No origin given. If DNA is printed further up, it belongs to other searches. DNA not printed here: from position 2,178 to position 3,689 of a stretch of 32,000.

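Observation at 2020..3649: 1.6-kb low-GC module: DUF4143 AAA+ ATPase plus palindrome array, bounded by 23-bp imperfect inverted repeats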

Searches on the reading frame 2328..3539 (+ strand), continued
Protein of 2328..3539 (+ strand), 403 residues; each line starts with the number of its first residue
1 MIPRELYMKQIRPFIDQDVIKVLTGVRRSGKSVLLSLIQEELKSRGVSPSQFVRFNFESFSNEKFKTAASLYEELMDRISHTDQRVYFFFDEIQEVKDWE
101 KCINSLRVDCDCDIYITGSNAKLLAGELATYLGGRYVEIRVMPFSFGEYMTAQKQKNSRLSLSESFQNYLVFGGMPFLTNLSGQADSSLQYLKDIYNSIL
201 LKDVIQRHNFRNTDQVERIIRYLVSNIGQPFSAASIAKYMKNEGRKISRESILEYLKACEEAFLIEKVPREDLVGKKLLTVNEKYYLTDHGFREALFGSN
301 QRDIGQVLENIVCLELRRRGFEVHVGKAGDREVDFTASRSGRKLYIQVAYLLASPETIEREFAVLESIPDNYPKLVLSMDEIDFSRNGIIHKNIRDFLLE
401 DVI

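Call 62: search_solved_structures(query=A2, max_evalue=1, show_alignments=1)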
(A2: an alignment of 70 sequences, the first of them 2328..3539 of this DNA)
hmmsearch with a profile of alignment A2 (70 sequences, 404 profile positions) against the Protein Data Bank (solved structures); distinct sequences matched with E-value up to 1: 0.

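Call 70: fold_search(model_id=the predicted structure, library=viral)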
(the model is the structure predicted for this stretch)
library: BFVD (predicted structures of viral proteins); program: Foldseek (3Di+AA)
matches with E <= 10: 836; with E <= 0.001: 3
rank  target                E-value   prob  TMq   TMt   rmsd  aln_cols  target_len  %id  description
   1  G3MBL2                1.4e-04  0.99  0.18  0.25  17.2       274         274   10  Gp146 [Bacillus phage G]
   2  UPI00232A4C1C         7.9e-04  0.96  0.16  0.22  15.6       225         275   14  (no name look-up for this kind of identifier)
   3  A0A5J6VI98            1.0e-03  1.00  0.24  0.30  10.9       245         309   13  ATPase family protein [Megaviridae environmental sample]
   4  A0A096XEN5            1.3e-03  1.00  0.18  0.49   3.9       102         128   17  Uncharacterized protein [Escherichia phage phi191]
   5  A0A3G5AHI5            1.3e-03  1.00  0.33  0.27   9.7       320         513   11  Uncharacterized protein [Sylvanvirus sp.]
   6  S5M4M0                1.4e-03  0.99  0.21  0.29  15.9       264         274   11  Uncharacterized protein [Bacillus phage JL]
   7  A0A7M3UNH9            3.7e-03  0.97  0.23  0.29  18.2       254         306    9  Uncharacterized protein [Pyramimonas orientalis virus 01B]
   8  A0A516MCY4            3.9e-03  0.96  0.21  0.26  13.8       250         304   10  (no name in the UniProt tables at hand)
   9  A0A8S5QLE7            4.6e-03  0.72  0.19  0.27  62.7       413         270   12  Restriction endonuclease [Siphoviridae sp. ctVCm11]
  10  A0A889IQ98            4.9e-03  0.93  0.25  0.27  13.6       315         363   14  (no name in the UniProt tables at hand)
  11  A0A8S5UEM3            6.1e-03  0.94  0.23  0.16  13.6       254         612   12  Activator clamp loader [Siphoviridae sp. ctX5W26]
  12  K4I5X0                8.1e-03  1.00  0.19  0.34   6.3       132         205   14  Uncharacterized protein [Salmonella phage STML-198]
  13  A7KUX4                9.7e-03  0.66  0.19  0.24  16.4       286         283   12  (no name in the UniProt tables at hand)
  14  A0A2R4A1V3            1.3e-02  0.30  0.13  0.18  21.4       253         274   17  (no name in the UniProt tables at hand)
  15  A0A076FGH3            1.4e-02  0.84  0.19  0.27  15.7       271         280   12  Putative replication factor C subunit 2 [Aureococcus anophagefferens virus]
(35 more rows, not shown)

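Call 71: search_dna_similar(query=window:2328-3539:+, collection=plasmids, mode=protein, max_rows=25)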
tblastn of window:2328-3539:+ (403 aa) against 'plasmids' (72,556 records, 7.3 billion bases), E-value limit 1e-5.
Records with a match: 242; places in all: 254; records where one place covers at least 80% of the query: 231.
Best place of each record, by identity: <60% 242.
By first word of the organism name: Acinetobacter 175; Bacteroides 10; Moraxella 9; Enterococcus 7; Lactobacillus 5; Phocaeicola 3; Methanosphaera 2; Treponema 2; Listeria 2; Prevotella 2; and 25 more.
By predicted mobility (MOB-suite, as given by PLSDB): mobilizable 115; non-mobilizable 86; conjugative 41.
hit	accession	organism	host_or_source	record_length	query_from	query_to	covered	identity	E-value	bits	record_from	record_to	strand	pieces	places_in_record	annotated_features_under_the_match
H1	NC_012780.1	[Eubacterium] eligens ATCC 27750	-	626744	1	401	100%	58.1%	2e-157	498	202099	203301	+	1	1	ATP-binding protein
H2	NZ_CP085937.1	Lachnospira eligens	-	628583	1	401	100%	58.1%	2e-157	498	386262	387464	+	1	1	ATP-binding protein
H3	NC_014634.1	Ilyobacter polytropus DSM 2926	marine mud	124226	1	400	99%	45.9%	3e-102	339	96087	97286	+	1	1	ATP-binding protein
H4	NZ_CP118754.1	Methanosphaera sp. ISO3-F5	-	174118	1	398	99%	43.5%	4e-97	324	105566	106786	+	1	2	ATP-binding protein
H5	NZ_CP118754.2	Methanosphaera sp. ISO3-F5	Ovis aries,Ovine rumen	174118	1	398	99%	43.5%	4e-97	324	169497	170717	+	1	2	ATP-binding protein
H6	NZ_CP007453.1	Peptoclostridium acidaminophilum DSM 3953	black mud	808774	4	403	99%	42.9%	2e-94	317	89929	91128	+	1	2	ATP-binding protein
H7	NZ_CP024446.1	Moraxella osloensis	Homo sapiens,single cell,skin swab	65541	1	391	97%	42.5%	4e-87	295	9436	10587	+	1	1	ATP-binding protein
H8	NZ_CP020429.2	Streptococcus sp. FDAARGOS_192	Homo sapiens,peripheral blood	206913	2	400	99%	41.3%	2e-82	282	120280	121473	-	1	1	ATP-binding protein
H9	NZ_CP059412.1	Bacteroides sp. CACC 737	Cat,single cell,feces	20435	2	401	99%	40.9%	8e-98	326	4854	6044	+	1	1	ATP-binding protein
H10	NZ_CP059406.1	Bacteroides sp. CACC 737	Cat,single cell,feces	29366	2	401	99%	40.9%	8e-98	326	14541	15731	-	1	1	ATP-binding protein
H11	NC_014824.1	Ruminococcus albus 7 = DSM 20455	-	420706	1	398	99%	41.0%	4e-88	298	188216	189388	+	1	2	ATP-binding protein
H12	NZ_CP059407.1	Bacteroides sp. CACC 737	Cat,single cell,feces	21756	2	401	99%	40.4%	2e-94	317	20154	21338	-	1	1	none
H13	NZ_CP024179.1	Moraxella osloensis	Homo sapiens,single cell,skin swab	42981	1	400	99%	40.0%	2e-76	265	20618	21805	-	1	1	ATP-binding protein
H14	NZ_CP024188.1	Moraxella osloensis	single cell,skin swab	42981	1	400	99%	40.0%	2e-76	265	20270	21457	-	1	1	ATP-binding protein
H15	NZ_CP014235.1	Moraxella osloensis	Homo sapiens,pure culture,cerebrospinal ...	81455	1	400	99%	40.0%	3e-76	264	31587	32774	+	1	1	ATP-binding protein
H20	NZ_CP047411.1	Lactobacillus sp. 3B(2020)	Equus caballus,Isolated and purified ...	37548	2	399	99%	40.0%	6e-82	280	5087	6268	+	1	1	ATP-binding protein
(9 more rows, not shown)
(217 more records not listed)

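Call 72: search_dna_similar(query=window:2328-3539:+, collection=phages, mode=protein, max_rows=15)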
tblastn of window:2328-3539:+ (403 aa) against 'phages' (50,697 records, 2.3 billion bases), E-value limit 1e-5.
Records with a match: 18; places in all: 18; records where one place covers at least 80% of the query: 15.
Best place of each record, by identity: <60% 18.
By first word of the organism name: Bacteriophage 13; Listeria 3; Acinetobacter 2.
By host as written in the record: - 15; Listeria monocytogenes 3.
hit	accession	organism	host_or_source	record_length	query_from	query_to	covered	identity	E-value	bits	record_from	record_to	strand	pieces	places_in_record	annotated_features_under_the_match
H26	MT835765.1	Bacteriophage sp.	human fecal samples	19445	1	401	100%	54.9%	4e-150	475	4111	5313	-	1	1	record has no annotation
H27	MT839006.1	Bacteriophage sp.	human fecal samples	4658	1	400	99%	53.6%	3e-131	416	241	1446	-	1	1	record has no annotation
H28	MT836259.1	Bacteriophage sp.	human fecal samples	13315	1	401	100%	47.4%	8e-116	377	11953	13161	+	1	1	record has no annotation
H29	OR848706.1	Listeria phage LM 4-14-1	Listeria monocytogenes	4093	1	399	99%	38.0%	2e-77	266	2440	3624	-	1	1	record has no annotation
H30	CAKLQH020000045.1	Acinetobacter phage MD-2021a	not known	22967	2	401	99%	37.3%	1e-77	266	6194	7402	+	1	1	Uncharacterised protein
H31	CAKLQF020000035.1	Acinetobacter phage MD-2021a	not known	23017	2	401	99%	37.3%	1e-77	266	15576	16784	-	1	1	Uncharacterised protein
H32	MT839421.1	Bacteriophage sp.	human fecal samples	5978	1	357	89%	40.5%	8e-85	287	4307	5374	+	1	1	record has no annotation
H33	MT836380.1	Bacteriophage sp.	human fecal samples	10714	1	401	100%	34.1%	2e-67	237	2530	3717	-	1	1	record has no annotation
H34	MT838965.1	Bacteriophage sp.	human fecal samples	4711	1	399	99%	33.2%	2e-62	223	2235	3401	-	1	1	record has no annotation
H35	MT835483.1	Bacteriophage sp.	human fecal samples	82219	2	401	99%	32.5%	2e-58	211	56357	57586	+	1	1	record has no annotation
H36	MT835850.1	Bacteriophage sp.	human fecal samples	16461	2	401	99%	32.4%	1e-62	223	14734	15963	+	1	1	record has no annotation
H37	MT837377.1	Bacteriophage sp.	human fecal samples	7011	1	365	91%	32.4%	2e-39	155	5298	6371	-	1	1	record has no annotation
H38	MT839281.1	Bacteriophage sp.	human fecal samples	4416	102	378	69%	41.5%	9e-60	215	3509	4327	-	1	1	record has no annotation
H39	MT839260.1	Bacteriophage sp.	human fecal samples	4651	13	361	87%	31.7%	2e-31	132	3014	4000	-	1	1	record has no annotation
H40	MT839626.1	Bacteriophage sp.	human fecal samples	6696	17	361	86%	29.7%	7e-30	127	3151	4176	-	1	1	record has no annotation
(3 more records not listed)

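Call 73: get_annotated_region(hit=H3, flank=1500)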
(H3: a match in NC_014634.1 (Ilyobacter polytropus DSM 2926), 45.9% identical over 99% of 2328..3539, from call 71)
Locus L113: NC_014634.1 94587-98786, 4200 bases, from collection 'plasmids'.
description: Ilyobacter polytropus DSM 2926 plasmid pILYOP02, complete sequence
organism: Ilyobacter polytropus DSM 2926 (NCBI taxid 572544)
taxonomy: Bacteria; Fusobacteriota; Fusobacteriia; Fusobacteriales; Fusobacteriaceae; Ilyobacter; Ilyobacter polytropus; Ilyobacter polytropus DSM 2926
host: -; source: marine mud; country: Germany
typing (MOB-suite, as given by PLSDB): conjugative; replicon rep_cluster_1748; relaxase MOBQ; mating-pair formation MPF_T
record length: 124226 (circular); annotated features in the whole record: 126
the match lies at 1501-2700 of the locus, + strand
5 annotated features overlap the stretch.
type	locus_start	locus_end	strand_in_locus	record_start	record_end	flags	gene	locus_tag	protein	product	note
CDS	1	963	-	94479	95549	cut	-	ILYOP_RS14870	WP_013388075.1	Fic family protein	-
CDS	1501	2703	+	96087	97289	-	-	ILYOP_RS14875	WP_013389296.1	ATP-binding protein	-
CDS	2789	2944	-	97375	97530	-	-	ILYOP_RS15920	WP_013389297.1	hypothetical protein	-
CDS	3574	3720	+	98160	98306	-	-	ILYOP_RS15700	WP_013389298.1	lmo0937 family membrane protein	-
CDS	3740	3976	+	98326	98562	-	-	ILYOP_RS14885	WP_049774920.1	YtxH domain-containing protein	-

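Call 74: get_annotated_region(hit=H4, flank=1500)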
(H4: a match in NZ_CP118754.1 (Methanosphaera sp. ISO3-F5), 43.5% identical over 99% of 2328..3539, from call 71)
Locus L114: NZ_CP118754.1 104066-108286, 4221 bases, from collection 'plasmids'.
description: Methanosphaera sp. ISO3-F5 plasmid pNP174, complete sequence
organism: Methanosphaera sp. ISO3-F5 (NCBI taxid 1452353)
taxonomy: Archaea; Euryarchaeota; Methanobacteria; Methanobacteriales; Methanobacteriaceae; Methanosphaera; Methanosphaera sp. ISO3-F5
host: -; source: -; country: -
typing (MOB-suite, as given by PLSDB): non-mobilizable
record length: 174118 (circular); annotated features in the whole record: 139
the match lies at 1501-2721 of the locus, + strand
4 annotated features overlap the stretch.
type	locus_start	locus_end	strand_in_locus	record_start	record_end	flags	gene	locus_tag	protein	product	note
CDS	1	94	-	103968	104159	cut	-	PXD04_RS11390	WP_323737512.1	hypothetical protein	-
CDS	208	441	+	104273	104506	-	-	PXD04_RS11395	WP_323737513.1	hypothetical protein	-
CDS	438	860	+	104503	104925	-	-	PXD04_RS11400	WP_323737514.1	PIN domain-containing protein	-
CDS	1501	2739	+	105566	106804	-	-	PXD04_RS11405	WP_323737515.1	ATP-binding protein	-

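Call 75: get_annotated_region(hit=H7, flank=1500)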
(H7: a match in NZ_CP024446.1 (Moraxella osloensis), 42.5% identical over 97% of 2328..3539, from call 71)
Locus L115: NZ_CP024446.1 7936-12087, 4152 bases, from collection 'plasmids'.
description: Moraxella osloensis strain NP7 plasmid pNP7-3, complete sequence
organism: Moraxella osloensis (NCBI taxid 34062)
taxonomy: Bacteria; Pseudomonadota; Gammaproteobacteria; Moraxellales; Moraxellaceae; Moraxella; Moraxella osloensis
host: -; source: Homo sapiens,single cell,skin swab; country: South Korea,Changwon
typing (MOB-suite, as given by PLSDB): non-mobilizable
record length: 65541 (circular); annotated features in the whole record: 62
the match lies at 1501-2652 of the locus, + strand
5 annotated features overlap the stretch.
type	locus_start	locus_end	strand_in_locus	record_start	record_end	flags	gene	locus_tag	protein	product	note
CDS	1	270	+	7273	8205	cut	-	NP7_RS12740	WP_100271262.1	hypothetical protein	-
CDS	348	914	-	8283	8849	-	-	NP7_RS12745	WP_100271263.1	recombinase family protein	GO:0006310 - DNA recombination [Evidence IEA]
CDS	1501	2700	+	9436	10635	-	-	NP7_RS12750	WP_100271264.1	ATP-binding protein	-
CDS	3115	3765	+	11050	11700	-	-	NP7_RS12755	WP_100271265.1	hypothetical protein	-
CDS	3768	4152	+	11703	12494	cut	-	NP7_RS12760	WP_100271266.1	DUF2310 family Zn-ribbon-containing protein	-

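Call 76: get_annotated_region(hit=H9, flank=1500)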
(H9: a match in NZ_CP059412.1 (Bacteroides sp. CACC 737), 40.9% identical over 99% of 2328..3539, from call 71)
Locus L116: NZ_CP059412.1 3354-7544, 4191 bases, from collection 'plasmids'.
description: Bacteroides sp. CACC 737 plasmid pCACC737_6, complete sequence
organism: Bacteroides sp. CACC 737 (NCBI taxid 2755405)
taxonomy: Bacteria; Bacteroidota; Bacteroidia; Bacteroidales; Bacteroidaceae; Bacteroides; Bacteroides sp. CACC 737
host: -; source: Cat,single cell,feces; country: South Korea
typing (MOB-suite, as given by PLSDB): non-mobilizable
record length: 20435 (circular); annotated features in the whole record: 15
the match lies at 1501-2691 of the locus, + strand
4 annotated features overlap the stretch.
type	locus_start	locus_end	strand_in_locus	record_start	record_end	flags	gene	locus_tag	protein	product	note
CDS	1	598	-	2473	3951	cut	-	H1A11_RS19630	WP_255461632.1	hypothetical protein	-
CDS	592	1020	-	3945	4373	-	-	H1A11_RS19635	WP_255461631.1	TonB-dependent receptor plug domain-containing protein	-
CDS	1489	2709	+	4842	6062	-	-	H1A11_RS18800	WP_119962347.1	ATP-binding protein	-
CDS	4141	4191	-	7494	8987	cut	-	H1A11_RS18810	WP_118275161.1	RagB/SusD family nutrient uptake outer membrane protein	-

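Call 77: get_annotated_region(hit=H20, flank=1500)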
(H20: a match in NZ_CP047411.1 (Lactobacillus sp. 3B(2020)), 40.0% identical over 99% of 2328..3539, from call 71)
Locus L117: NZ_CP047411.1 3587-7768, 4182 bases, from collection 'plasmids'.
description: Lactobacillus sp. 3B(2020) plasmid unnamed, complete sequence
organism: Lactobacillus sp. 3B(2020) (NCBI taxid 2695882)
taxonomy: Bacteria; Bacillota; Bacilli; Lactobacillales; Lactobacillaceae; Lactobacillus; Lactobacillus sp. 3B(2020)
host: -; source: Equus caballus,Isolated and purified from a mixed microbial population,NCSU Equine Educational Unit; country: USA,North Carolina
typing (MOB-suite, as given by PLSDB): mobilizable; replicon rep_cluster_707; relaxase MOBQ
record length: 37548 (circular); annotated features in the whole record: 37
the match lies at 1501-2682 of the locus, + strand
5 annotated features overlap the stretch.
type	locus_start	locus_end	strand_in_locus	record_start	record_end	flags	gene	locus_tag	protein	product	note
CDS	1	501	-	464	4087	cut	-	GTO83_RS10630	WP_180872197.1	GbpC/Spa domain-containing protein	-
CDS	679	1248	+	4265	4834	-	-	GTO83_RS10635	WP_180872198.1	recombinase family protein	GO:0006310 - DNA recombination [Evidence IEA]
CDS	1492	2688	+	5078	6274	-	-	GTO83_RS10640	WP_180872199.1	ATP-binding protein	-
CDS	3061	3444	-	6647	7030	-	mscL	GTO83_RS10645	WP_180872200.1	large-conductance mechanosensitive channel protein MscL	GO:0034220 - monoatomic ion transmembrane transport [Evidence IEA]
CDS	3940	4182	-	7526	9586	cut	mobQ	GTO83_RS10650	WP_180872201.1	MobQ family relaxase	-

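Call 78: get_annotated_region(hit=H8, flank=1500)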
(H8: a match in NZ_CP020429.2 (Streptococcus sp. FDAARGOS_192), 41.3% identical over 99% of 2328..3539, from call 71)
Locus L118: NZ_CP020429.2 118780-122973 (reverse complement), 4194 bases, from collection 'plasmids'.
description: Streptococcus sp. FDAARGOS_192 plasmid unnamed1, complete sequence
organism: Streptococcus sp. FDAARGOS_192 (NCBI taxid 1839799)
taxonomy: Bacteria; Bacillota; Bacilli; Lactobacillales; Streptococcaceae; Streptococcus; Streptococcus sp. FDAARGOS 192
host: -; source: Homo sapiens,peripheral blood; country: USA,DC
typing (MOB-suite, as given by PLSDB): non-mobilizable; replicon rep_cluster_199
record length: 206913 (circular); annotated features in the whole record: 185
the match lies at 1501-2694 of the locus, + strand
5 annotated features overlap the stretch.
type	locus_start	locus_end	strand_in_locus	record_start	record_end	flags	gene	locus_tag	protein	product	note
CDS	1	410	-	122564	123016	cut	-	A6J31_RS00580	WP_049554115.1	hypothetical protein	-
CDS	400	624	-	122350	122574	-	-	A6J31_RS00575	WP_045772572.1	helix-turn-helix transcriptional regulator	-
CDS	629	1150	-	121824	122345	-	-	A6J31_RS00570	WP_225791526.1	DUF2975 domain-containing protein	-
CDS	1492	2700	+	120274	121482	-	-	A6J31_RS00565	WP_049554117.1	ATP-binding protein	-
CDS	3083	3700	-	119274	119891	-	-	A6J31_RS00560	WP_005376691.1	SAP domain-containing protein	-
